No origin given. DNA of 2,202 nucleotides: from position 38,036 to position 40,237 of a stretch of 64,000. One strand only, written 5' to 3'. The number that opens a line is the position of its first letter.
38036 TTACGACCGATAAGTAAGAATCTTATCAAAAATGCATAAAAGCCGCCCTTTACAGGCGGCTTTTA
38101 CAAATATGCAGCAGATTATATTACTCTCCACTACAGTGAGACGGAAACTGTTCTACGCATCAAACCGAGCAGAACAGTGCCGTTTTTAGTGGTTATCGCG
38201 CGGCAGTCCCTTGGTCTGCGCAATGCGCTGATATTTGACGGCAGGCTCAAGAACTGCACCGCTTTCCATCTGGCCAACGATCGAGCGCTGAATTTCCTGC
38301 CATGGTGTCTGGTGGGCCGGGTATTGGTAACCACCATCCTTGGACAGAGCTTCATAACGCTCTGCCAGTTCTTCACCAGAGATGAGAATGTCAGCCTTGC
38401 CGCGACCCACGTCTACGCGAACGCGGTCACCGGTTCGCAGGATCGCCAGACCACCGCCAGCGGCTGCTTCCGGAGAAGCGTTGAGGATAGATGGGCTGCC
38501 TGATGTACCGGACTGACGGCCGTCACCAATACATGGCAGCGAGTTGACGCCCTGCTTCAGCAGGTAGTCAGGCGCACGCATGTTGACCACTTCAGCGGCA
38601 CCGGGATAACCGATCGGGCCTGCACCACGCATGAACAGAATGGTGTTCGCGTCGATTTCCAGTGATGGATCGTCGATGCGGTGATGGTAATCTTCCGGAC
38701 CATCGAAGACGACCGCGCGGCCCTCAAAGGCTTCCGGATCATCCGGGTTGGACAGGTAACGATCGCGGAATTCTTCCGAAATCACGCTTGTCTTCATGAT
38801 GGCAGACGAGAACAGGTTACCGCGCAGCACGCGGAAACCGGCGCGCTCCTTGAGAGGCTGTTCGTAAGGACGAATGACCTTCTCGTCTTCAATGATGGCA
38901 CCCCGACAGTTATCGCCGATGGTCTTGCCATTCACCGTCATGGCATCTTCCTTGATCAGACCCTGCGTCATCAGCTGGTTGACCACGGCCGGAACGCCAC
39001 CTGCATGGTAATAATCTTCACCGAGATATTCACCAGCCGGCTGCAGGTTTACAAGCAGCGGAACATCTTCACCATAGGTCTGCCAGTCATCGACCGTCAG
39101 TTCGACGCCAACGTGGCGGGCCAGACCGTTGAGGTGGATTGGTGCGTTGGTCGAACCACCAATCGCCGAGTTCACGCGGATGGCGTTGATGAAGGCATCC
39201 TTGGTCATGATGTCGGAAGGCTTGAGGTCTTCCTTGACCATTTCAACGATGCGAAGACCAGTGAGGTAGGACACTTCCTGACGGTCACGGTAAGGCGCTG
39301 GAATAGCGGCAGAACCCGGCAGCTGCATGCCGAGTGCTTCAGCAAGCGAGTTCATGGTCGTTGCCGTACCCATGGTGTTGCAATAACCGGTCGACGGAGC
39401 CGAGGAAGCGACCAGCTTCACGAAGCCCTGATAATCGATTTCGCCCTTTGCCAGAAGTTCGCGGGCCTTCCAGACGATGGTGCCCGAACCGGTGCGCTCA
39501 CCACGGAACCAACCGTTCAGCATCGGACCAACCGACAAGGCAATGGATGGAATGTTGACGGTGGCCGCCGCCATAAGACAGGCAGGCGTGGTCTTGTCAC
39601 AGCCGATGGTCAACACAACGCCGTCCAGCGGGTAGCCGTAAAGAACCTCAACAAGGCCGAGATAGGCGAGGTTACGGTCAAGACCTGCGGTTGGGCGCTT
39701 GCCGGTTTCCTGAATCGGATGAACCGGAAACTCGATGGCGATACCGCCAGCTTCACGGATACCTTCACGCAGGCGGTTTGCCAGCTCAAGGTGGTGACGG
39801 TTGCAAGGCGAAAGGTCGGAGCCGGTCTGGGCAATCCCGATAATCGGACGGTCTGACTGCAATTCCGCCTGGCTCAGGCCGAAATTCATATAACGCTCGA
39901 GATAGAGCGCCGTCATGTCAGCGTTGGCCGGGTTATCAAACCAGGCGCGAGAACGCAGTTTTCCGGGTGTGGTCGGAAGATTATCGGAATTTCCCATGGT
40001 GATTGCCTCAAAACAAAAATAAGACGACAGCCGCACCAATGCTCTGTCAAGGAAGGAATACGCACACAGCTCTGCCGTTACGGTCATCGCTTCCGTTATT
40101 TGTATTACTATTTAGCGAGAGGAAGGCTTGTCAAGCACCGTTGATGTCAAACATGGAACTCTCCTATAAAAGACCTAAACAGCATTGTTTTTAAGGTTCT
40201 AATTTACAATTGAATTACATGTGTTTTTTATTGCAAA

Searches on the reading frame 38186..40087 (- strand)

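Call 5: search_protein_families(library=pfam, proteins=[window:38186-40087:-], max_evalue=0.01)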
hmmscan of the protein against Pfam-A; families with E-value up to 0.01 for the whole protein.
window:38186-40087:- (633 aa): 2 families
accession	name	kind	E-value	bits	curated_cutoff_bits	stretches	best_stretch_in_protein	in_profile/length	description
PF00920.27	ILVD_EDD_N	-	3.9e-102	342.1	27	1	80-393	1-316/316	Dihydroxy-acid/6-phosphogluconate dehydratase N-terminal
PF24877.1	ILV_EDD_C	-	1.9e-44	151.8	27.7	1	403-611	1-191/191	Dihydroxy-acid/6-phosphogluconate dehydratase C-terminal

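Call 6: search_protein_families(library=ncbifam, proteins=[window:38186-40087:-], max_evalue=0.01)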
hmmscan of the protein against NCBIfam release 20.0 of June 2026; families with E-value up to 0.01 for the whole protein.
window:38186-40087:- (633 aa): 8 families
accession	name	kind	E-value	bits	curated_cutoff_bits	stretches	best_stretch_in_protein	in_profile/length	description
NF009560.0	PRK13017.1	subfamily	0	1040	684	1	40-633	6-595/595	dihydroxy-acid dehydratase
NF004784.0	PRK06131.1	subfamily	4.3e-249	827.7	539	1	40-631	6-574/576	dihydroxy-acid dehydratase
NF009559.0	PRK13016.1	equivalog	5.5e-158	526.8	882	1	40-583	6-535/578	L-arabinonate dehydratase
NF002068.0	PRK00911.1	subfamily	1.1e-114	384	644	1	68-614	25-556/559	dihydroxy-acid dehydratase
TIGR00110.1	ilvD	equivalog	7.5e-104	348.2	618.15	1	70-586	10-518/543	dihydroxy-acid dehydratase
NF009103.0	PRK12448.1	equivalog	1.9e-65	221.3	710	2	70-393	26-360/616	dihydroxy-acid dehydratase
TIGR01196.1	edd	equivalog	5.4e-53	180.2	708.25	1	155-578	145-565/601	phosphogluconate dehydratase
TIGR03432.1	yjhG_yagF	hypoth_equivalog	1.5e-43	148.8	808.15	2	156-393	149-387/640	YjhG/YagF family D-xylonate dehydratase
